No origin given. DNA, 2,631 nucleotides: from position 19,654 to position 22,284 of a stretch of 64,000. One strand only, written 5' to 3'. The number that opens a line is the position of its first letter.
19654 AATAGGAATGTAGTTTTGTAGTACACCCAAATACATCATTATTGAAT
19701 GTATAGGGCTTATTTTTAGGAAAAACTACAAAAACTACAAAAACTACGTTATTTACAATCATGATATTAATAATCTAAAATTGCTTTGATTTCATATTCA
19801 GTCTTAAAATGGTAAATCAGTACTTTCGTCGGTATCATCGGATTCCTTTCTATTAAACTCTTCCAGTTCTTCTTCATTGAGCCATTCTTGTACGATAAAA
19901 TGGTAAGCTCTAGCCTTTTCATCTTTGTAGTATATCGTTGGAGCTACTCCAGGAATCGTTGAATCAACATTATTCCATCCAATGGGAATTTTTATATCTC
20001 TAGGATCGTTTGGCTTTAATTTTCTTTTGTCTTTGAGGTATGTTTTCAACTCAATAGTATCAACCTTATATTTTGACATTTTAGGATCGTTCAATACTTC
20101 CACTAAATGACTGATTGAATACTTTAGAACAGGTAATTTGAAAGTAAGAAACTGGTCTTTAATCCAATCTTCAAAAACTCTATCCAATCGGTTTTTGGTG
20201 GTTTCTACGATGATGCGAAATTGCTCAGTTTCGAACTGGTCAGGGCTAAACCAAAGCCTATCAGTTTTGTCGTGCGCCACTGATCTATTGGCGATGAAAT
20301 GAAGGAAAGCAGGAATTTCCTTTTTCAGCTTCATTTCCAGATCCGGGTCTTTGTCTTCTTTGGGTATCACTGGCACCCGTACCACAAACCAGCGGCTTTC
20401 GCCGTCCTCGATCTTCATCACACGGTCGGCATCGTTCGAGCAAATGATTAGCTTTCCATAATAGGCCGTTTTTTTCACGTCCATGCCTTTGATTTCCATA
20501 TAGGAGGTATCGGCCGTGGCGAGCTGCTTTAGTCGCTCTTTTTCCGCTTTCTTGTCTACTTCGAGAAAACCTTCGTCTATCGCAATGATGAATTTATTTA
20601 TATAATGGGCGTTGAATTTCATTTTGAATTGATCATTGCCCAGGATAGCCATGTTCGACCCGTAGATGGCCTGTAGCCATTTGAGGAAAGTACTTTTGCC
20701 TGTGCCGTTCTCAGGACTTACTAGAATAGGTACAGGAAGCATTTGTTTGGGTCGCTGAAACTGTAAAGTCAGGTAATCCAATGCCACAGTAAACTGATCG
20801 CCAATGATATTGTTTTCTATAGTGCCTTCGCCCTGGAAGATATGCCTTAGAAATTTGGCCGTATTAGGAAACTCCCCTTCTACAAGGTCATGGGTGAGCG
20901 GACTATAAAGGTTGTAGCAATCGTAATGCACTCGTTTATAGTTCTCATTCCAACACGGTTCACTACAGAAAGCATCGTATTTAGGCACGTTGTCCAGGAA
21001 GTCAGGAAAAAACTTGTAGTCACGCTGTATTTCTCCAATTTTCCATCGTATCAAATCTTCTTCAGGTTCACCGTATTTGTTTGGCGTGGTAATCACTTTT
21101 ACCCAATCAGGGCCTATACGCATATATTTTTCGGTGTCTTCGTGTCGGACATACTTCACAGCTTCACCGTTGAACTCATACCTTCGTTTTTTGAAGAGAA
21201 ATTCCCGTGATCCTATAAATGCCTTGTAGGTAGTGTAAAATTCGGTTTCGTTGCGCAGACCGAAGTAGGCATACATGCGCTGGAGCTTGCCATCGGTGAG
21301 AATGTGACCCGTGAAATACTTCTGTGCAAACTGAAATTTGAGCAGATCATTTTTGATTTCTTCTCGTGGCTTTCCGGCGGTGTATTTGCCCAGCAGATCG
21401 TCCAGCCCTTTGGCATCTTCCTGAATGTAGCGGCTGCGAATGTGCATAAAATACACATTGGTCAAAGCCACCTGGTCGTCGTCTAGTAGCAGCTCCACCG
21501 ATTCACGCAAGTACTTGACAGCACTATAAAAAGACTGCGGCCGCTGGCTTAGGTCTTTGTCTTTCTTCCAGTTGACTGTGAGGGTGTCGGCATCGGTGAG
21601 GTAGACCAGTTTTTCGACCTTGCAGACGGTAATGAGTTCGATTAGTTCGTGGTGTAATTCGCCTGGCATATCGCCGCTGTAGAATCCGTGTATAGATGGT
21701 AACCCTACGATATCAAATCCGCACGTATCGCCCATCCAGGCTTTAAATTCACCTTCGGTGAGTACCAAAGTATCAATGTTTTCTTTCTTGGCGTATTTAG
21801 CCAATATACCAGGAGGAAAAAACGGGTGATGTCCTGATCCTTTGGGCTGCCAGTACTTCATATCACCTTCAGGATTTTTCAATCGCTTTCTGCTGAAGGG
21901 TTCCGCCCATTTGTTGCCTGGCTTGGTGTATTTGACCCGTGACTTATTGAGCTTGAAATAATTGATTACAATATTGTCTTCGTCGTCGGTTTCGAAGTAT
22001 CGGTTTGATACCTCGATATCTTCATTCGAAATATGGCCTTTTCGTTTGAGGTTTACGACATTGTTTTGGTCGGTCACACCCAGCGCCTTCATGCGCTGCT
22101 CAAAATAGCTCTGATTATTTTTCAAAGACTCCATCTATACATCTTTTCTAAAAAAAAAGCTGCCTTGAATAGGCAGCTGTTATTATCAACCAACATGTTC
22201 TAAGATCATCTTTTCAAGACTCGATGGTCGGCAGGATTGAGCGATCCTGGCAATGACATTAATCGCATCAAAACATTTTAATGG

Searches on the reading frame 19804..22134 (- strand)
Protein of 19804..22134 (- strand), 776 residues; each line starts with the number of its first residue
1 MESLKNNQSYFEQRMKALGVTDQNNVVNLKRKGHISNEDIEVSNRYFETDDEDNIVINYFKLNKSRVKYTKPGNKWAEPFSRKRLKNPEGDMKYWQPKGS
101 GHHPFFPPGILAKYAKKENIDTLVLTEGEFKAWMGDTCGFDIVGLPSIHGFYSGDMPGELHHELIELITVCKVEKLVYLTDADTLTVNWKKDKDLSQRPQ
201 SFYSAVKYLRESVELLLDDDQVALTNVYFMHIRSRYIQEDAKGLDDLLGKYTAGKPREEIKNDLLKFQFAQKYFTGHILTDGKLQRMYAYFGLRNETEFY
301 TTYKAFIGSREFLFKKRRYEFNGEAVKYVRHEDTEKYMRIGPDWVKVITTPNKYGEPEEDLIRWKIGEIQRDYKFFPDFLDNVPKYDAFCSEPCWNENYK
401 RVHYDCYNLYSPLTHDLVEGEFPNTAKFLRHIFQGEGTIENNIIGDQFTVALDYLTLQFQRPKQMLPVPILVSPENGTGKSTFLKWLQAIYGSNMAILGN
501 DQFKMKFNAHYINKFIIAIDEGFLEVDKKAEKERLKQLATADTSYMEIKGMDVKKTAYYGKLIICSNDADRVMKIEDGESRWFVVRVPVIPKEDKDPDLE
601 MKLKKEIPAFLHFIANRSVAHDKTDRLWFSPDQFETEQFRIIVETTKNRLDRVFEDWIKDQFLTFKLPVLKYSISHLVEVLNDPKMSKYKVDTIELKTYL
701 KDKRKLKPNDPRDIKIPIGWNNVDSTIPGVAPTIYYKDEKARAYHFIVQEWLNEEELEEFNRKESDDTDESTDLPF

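Call 7: search_protein_families(library=pfam, proteins=[window:19804-22134:-], max_evalue=0.01)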
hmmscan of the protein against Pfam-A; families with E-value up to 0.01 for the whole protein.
window:19804-22134:- (776 aa): 2 families
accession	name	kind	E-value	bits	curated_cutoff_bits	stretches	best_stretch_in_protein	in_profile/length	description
PF19263.5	DUF5906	-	1.2e-16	61.8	27.6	1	471-579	1-110/114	Family of unknown function (DUF5906)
PF05272.17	VapE-like_dom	-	3.9e-05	23.7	25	1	457-596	42-171/217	Virulence-associated protein E-like domain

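Call 10: find_homologous_proteins(query=window:19804-22134:-, max_evalue=1e-10)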
Query window:19804-22134:- (776 aa): 375 proteins with E <= 1e-10 among 5884 candidates; the best 120 are listed.
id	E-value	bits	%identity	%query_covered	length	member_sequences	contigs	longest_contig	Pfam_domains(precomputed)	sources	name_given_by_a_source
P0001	0.0e+0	1662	91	100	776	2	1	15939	PF19263.6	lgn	-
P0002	0.0e+0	1225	70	97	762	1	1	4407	PF19263.6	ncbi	-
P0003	1.1e-296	1004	59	98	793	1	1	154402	PF19263.6,PF05272.18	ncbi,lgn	ncbi:MAG: DUF5906 domain-containing protein [Cyclobacteriaceae bacterium]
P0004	6.0e-282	956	56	97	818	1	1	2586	PF19263.6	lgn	-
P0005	8.1e-281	952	57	98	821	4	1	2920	PF19263.6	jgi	jgi:hypothetical protein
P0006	4.6e-279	946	56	98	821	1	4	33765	PF19263.6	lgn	-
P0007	1.1e-278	945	56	98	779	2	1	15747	PF19263.6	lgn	-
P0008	5.2e-278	942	55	98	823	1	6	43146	PF19263.6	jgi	jgi:hypothetical protein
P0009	5.3e-278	942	57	98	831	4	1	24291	PF19263.6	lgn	-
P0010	7.6e-278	942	57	97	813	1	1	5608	PF19263.6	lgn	-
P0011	4.4e-277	939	54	99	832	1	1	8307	PF19263.6,PF05272.18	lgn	-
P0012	1.6e-276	938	56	99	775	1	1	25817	PF19263.6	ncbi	-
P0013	1.6e-274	931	56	97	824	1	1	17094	PF19263.6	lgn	-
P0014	1.7e-274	931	55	98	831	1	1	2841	PF19263.6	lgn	-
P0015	2.7e-274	930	56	97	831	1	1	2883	PF19263.6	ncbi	-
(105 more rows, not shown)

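Call 11: search_protein_families(library=ncbifam, proteins=[window:19804-22134:-], max_evalue=0.01)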
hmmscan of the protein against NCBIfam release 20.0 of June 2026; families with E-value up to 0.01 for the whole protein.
window:19804-22134:- (776 aa): 2 families
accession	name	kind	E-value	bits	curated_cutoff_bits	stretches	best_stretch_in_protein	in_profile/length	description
NF011296.0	PRK14709.1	subfamily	1.6e-06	27.1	613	1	471-616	209-359/469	hypothetical protein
TIGR01613.1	primase_Cterm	subfamily_domain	1.8e-06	27.1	108.7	1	470-627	80-242/304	phage/plasmid primase, P4 family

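Call 13: find_encoding_contigs(protein=P0001, flank=8000, max_places=3)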
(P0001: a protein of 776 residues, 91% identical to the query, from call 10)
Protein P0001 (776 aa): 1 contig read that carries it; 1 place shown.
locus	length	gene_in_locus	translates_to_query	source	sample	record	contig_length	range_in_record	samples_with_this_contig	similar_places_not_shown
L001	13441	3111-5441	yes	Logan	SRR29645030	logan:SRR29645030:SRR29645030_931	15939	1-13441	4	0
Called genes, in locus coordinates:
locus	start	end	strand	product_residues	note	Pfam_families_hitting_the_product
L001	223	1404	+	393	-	PF17293:Arm-DNA-bind_5, PF13102:Phage_int_SAM_5, PF00589:Phage_integrase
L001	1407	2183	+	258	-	-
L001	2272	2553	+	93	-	-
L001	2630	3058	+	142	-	-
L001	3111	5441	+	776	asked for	PF19263:DUF5906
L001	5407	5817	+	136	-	-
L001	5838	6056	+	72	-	PF12728:HTH_17 (faint)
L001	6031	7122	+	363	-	-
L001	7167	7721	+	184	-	-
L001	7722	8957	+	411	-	PF00675:Peptidase_M16, PF05193:Peptidase_M16_C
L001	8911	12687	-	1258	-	-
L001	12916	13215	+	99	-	PF13560:HTH_31, PF12844:HTH_19, PF01381:HTH_3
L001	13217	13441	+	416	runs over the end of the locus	PF07804:HipA_C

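Call 15: find_related_loci(query=A1, collection=genome_contigs, flank=6000)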
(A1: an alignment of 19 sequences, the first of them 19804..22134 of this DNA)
Query A1 (776 aa) in genome_contigs; peptide patterns used: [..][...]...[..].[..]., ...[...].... (x = any residue, [..] = any of these).
218 stretches matched a pattern; 20 encode a relative of the query (tblastn E <= 1e-3); 20 distinct loci.
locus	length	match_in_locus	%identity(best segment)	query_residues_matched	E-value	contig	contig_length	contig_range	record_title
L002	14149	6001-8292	59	5-761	0e+0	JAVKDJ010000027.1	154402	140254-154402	MAG: Cyclobacteriaceae bacterium isolate F3-SA18-10 k141_62368, whole genome shotgun sequence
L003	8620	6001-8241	56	3-760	0e+0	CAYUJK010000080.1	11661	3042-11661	MAG TPA_asm: uncultured Roseivirgaceae bacterium isolate SRP268622_co1_13 genome assembly, contig: NODE_12987_length_116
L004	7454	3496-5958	53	7-776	0e+0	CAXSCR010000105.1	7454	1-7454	MAG: uncultured Cyclobacteriaceae bacterium isolate private_X16_metawrap_bin.3 genome assembly, contig: private_X16_meta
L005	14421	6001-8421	50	1-762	0e+0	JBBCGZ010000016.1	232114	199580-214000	MAG: Bacteroidota bacterium isolate S57_bin.1 s267.ctg000268l, whole genome shotgun sequence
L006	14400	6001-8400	52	1-762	0e+0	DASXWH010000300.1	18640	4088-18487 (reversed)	MAG TPA_asm: Ohtaekwangia sp. isolate SMAG_U4766 k141_236627, whole genome shotgun sequence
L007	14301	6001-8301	51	9-776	0e+0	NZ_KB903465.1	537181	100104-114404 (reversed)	Flexithrix dorotheae DSM 6795 A3EMDRAFT_scaffold_4.5, whole genome shotgun sequence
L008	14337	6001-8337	50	9-760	0e+0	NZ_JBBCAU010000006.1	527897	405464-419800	Chryseolinea sp. T2 T2_scaffold6, whole genome shotgun sequence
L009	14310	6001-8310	50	10-776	0e+0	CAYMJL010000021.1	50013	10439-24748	MAG TPA_asm: uncultured Flavobacteriales bacterium isolate SRP062349_co2_45 genome assembly, contig: NODE_409_length_500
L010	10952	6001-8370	48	3-760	0e+0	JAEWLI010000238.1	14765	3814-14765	MAG: Bacteroidetes bacterium isolate OH_PBrB_83 k127_782374, whole genome shotgun sequence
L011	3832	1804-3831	53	9-645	0e+0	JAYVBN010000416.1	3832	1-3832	MAG: Bacteroidia bacterium isolate GL28_UP_metabinner_4 GL28_UP_metabinner_4_415, whole genome shotgun sequence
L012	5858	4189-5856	60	7-566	0e+0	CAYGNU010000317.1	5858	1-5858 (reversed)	MAG TPA_asm: uncultured Roseivirgaceae bacterium isolate ERP117304_co1_21 genome assembly, contig: NODE_11464_length_585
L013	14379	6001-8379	46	8-773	0e+0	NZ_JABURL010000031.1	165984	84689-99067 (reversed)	MAG: Cyclobacterium sp. isolate Bin_11 NODE_23_length_165984_cov_13.915, whole genome shotgun sequence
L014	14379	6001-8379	47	8-773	0e+0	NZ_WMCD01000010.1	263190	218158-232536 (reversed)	Cyclobacterium jeungdonense strain KCTC 23150 NODE_10_length_263190_cov_167.532888, whole genome shotgun sequence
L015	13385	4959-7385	45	10-773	0e+0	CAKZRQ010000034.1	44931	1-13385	MAG TPA_asm: uncultured Cyclobacteriaceae bacterium isolate ERR2094171_bin.30_CONCOCT_v1.1_MAG genome assembly, contig:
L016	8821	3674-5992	45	8-770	0e+0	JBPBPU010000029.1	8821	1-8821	MAG: Janthinobacterium lividum isolate 3300051446_45 3300051446_45_Ga0502435_00104749, whole genome shotgun sequence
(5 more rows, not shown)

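Call 22: find_related_loci(query=A1, collection=metagenome_contigs, flank=3000)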
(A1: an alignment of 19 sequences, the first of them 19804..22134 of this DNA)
Query A1 (776 aa) in metagenome_contigs; peptide patterns used: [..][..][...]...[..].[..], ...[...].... (x = any residue, [..] = any of these).
547 stretches matched a pattern; 28 encode a relative of the query (tblastn E <= 1e-3); 28 distinct loci.
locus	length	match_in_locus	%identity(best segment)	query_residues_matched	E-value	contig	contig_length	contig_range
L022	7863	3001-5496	52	1-762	0e+0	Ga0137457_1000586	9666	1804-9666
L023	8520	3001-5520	52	1-771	0e+0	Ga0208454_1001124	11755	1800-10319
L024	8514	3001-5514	50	3-770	0e+0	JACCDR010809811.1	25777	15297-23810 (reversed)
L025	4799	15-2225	55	47-762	0e+0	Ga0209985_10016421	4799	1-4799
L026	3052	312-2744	50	7-776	0e+0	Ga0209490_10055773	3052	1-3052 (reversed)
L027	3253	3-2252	55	44-758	0e+0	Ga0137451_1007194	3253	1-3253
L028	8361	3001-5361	52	6-759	0e+0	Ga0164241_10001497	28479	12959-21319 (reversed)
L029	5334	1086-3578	49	9-776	0e+0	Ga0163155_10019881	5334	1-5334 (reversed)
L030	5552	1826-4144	51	7-759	0e+0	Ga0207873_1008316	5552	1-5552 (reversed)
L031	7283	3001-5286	52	4-776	0e+0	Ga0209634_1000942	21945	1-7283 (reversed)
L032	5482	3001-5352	53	10-762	0e+0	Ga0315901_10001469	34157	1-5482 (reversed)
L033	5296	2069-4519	50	1-776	0e+0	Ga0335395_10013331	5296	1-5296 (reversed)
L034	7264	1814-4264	50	1-776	0e+0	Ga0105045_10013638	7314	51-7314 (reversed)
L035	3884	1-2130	52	96-776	0e+0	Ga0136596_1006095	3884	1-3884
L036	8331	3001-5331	48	10-761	0e+0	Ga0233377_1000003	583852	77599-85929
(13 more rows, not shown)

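Call 27: search_solved_structures(query=window:19804-22134:-, max_evalue=1, show_alignments=2)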
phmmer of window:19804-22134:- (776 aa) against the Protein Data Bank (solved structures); distinct sequences matched with E-value up to 1: 0.

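Call 51: search_protein_families(library=phrogs, proteins=[window:19804-22134:-], max_evalue=0.001)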
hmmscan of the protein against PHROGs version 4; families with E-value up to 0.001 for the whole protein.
window:19804-22134:- (776 aa): 5 families
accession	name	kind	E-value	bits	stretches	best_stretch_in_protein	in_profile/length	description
phrog_1829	-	DNA, RNA and nucleotide metabolism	5.5e-17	62.2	1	474-623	511-662/772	DNA primase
phrog_1156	-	DNA, RNA and nucleotide metabolism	1.2e-15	58.2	1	452-613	543-715/855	DNA primase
phrog_2249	-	DNA, RNA and nucleotide metabolism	1.9e-06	27.9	1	460-635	519-690/802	DNA primase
phrog_4762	-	unknown function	0.00027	20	1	468-586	507-625/822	-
phrog_6088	-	DNA, RNA and nucleotide metabolism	0.0009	18.8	0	478-608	517-654/772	DNA primase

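Call 52: predict_structure(alignment_id=A2)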
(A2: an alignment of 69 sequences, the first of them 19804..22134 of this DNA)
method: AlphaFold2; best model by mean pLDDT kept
length: 776 residues; sequences in the alignment: 69
mean_pLDDT: 87.4   pTM: 0.65
mean pLDDT of the five models: 87.4, 86.4, 86.3, 86.0, 83.9
residues with pLDDT >= 90: 455; 70-90: 253; 50-70: 51; < 50: 17
segments of 3 or more residues with pLDDT < 50: 1-5, 765-776
pLDDT, mean of each block of 10 residues (from residue 1): 60 92 89 76 92 96 92 89 92 89 94 97 97 95 93 79 96 98 95 94 95 94 97 94 93 88 96 96 93 96 94 93 92 92 90 83 91 89 92 92 93 93 96 92 92 96 93 88 94 89 68 87 60 78 75 83 86 68 90 90 96 95 87 83 67 83 89 89 73 82 86 88 64 85 91 85 54 39
secondary structure, 60 per line:
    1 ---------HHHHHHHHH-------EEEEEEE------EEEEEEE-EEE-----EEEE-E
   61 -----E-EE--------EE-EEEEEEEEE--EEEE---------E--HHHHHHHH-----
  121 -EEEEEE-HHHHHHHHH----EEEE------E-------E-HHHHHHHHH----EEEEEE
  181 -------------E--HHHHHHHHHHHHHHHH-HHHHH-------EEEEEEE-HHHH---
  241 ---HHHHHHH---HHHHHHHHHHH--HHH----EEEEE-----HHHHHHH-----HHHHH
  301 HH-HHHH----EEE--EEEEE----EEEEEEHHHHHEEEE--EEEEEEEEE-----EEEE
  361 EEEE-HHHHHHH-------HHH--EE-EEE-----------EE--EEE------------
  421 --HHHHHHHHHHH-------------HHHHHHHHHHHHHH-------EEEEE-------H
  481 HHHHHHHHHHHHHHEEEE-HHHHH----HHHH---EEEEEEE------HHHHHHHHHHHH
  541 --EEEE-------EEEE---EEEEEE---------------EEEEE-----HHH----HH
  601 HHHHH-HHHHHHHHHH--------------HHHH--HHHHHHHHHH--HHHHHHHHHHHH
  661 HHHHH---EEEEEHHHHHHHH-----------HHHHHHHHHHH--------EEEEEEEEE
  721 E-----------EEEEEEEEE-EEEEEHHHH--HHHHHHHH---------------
elements in order (helices of 4 or more, strands of 3 or more residues): H10-18 E26-32 E39-45 E47-49 E55-58 E81-89 E92-95 H108-115 E122-127 H129-137 E142-145 H162-170 E175-180 H197-212 H214-218 E226-232 H234-237 H244-250 H254-264 E274-278 H284-290 H296-302 H304-307 E312-314 E317-321 E326-331 H332-336 E337-340 E343-351 E357-364 H366-372 E388-390 E406-408 H423-433 H447-460 E468-472 H480-494 E495-498 H500-504 H509-512 E516-522 H529-540 E543-546 E554-557 E561-566 E582-586 H599-605 H607-616 H631-634 H637-646 H649-665 E669-673 H674-681 H693-703 E712-721 E733-741 E743-747 H748-751 H754-761

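Call 56: fold_search(model_id=the predicted structure, library=pdb)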
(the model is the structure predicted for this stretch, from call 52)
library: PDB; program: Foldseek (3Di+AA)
matches with E <= 10: 1064; with E <= 0.001: 155
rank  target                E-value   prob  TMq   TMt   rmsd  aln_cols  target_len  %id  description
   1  6k9c_B                8.5e-16  1.00  0.35  0.60   7.3       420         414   15  The apo structure of NrS-1 C terminal region (305-718) (released 2020-04-08)
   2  6k9c_A                8.2e-15  1.00  0.33  0.59   7.8       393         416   17  The apo structure of NrS-1 C terminal region (305-718) (released 2020-04-08)
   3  6k9e_B                1.5e-14  1.00  0.33  0.58   6.8       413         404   17  The A form apo structure of NrS-1 C terminal region-CTR(305-718) (released 2020-06-17)
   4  6k9e_A                3.9e-14  1.00  0.31  0.57   8.8       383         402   18  The A form apo structure of NrS-1 C terminal region-CTR(305-718) (released 2020-06-17)
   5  6lrb_C                5.4e-14  1.00  0.33  0.58   7.4       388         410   18  The A form apo structure of NrS-1 C terminal region-CTR (released 2020-04-08)
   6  6lrb_D                6.0e-14  1.00  0.32  0.57   7.4       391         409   18  The A form apo structure of NrS-1 C terminal region-CTR (released 2020-04-08)
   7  6k9e_C                6.3e-14  1.00  0.32  0.58   7.8       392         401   18  The A form apo structure of NrS-1 C terminal region-CTR(305-718) (released 2020-06-17)
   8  6lrb_B                1.9e-13  1.00  0.33  0.58   7.4       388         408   18  The A form apo structure of NrS-1 C terminal region-CTR (released 2020-04-08)
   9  6lrb_A                2.0e-13  1.00  0.33  0.58   7.4       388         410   18  The A form apo structure of NrS-1 C terminal region-CTR (released 2020-04-08)
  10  6lrb_F                2.1e-13  1.00  0.32  0.58   7.5       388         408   18  The A form apo structure of NrS-1 C terminal region-CTR (released 2020-04-08)
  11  7om0_D                2.2e-07  1.00  0.28  0.45   9.1       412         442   14  Structure of Primase-Helicase in SaPI5 (released 2022-07-13)
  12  7ola_B                2.7e-07  1.00  0.27  0.43   8.9       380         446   15  Structure of Primase-Helicase in SaPI5 (released 2022-07-13)
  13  7om0_A                2.9e-07  1.00  0.28  0.46   9.0       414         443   13  Structure of Primase-Helicase in SaPI5 (released 2022-07-13)
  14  7ola_F                3.4e-07  1.00  0.22  0.44   8.8       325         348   14  Structure of Primase-Helicase in SaPI5 (released 2022-07-13)
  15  9ivf_B                3.4e-07  1.00  0.27  0.31  16.8       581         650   11  Structure of Full-Length AsfvPrimPol with polyT DNA (released 2025-12-24)
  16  7ola_E                4.3e-07  1.00  0.19  0.38  16.0       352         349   13  Structure of Primase-Helicase in SaPI5 (released 2022-07-13)
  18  7ola_C                6.3e-07  1.00  0.26  0.42   9.2       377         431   14  Structure of Primase-Helicase in SaPI5 (released 2022-07-13)
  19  7ola_A                7.0e-07  1.00  0.26  0.41   9.0       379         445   16  Structure of Primase-Helicase in SaPI5 (released 2022-07-13)
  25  7ola_D                2.5e-06  1.00  0.27  0.50   8.2       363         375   14  Structure of Primase-Helicase in SaPI5 (released 2022-07-13)
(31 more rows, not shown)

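Call 58: search_solved_structures(query=A2, max_evalue=1)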
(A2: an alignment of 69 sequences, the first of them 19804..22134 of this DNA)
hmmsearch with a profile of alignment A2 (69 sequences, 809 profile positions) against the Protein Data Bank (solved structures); distinct sequences matched with E-value up to 1: 2.
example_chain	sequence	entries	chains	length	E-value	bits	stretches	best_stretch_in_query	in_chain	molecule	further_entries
6k9e_A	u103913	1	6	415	8.3e-11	44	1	474-678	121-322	Primase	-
6k9c_A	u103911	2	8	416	8.3e-11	44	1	474-678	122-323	Primase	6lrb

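Call 65: find_related_loci(query=A1, collection=viral_contigs, flank=10000)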
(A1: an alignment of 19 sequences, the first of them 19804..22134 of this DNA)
Query A1 (776 aa) in viral_contigs; peptide patterns used: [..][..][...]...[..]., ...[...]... (x = any residue, [..] = any of these).
500 stretches matched a pattern; 14 encode a relative of the query (tblastn E <= 1e-3); 14 distinct loci.
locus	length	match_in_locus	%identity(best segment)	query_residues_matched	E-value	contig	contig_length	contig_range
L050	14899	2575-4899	55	1-772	0e+0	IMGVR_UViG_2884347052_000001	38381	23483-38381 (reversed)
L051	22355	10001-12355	53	7-760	0e+0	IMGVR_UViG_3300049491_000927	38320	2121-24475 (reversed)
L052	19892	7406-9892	50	7-773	0e+0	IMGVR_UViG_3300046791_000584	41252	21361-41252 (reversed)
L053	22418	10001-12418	50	9-761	0e+0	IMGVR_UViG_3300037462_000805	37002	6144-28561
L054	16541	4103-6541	50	9-771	0e+0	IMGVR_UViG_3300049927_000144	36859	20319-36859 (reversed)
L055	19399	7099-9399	51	9-776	0e+0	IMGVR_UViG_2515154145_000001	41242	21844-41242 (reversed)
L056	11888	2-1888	60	145-762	0e+0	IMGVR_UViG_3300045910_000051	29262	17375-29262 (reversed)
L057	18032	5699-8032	47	10-760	0e+0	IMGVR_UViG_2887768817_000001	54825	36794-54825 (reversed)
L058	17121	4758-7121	46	10-770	0e+0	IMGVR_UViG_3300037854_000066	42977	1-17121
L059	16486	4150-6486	45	10-760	0e+0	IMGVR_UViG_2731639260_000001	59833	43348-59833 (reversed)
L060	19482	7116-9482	45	8-769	0e+0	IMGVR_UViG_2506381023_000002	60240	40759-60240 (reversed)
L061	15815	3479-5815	43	9-776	0e+0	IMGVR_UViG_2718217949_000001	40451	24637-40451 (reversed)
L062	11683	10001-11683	51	10-535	1e-172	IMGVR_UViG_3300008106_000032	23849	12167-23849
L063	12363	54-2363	53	7-760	0e+0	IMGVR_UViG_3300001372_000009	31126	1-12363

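Call 66: search_dna_similar(query=window:19804-22134:-, collection=plasmids, mode=protein, max_rows=15)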
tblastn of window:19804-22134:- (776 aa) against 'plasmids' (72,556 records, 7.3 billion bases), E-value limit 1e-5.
Records with a match: 8; places in all: 8; records where one place covers at least 80% of the query: 1.
Best place of each record, by identity: <60% 8.
By first word of the organism name: Bacteroides 2; Phocaeicola 2; Fulvitalea 1; Chondrinema 1; Rhizobium 1; Citrobacter 1.
By predicted mobility (MOB-suite, as given by PLSDB): non-mobilizable 7; mobilizable 1.
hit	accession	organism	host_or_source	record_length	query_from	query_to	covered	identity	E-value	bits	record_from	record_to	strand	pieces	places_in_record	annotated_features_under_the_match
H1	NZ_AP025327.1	Fulvitalea axinellae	-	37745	8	727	93%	44.6%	0e+0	631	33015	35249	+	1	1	primase-helicase family protein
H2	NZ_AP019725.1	Bacteroides uniformis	Homo sapiens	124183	335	708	48%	32.6%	5e-55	213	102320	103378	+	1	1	primase-helicase family protein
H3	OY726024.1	Phocaeicola massiliensis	-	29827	333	708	48%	32.2%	3e-53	208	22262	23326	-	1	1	record has no annotation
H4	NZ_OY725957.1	Bacteroides finegoldii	-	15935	335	708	48%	32.4%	1e-53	209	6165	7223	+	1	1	DUF5906 domain-containing protein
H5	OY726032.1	Phocaeicola massiliensis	-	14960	335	694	46%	32.9%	1e-56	218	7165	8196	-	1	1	record has no annotation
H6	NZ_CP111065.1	Chondrinema litorale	Seaweed,red alga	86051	9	275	34%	30.1%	3e-12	79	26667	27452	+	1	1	DEAD/DEAH box helicase family protein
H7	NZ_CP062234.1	Rhizobium sp. TH2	Sainfoin,pure bacterial culture,Nodule ...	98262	405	619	28%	27.9%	2e-11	76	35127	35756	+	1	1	DUF5906 domain-containing protein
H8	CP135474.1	Citrobacter freundii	Homo sapiens,bacterial culture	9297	445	594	19%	26.5%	3e-8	65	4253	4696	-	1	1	primase-helicase family protein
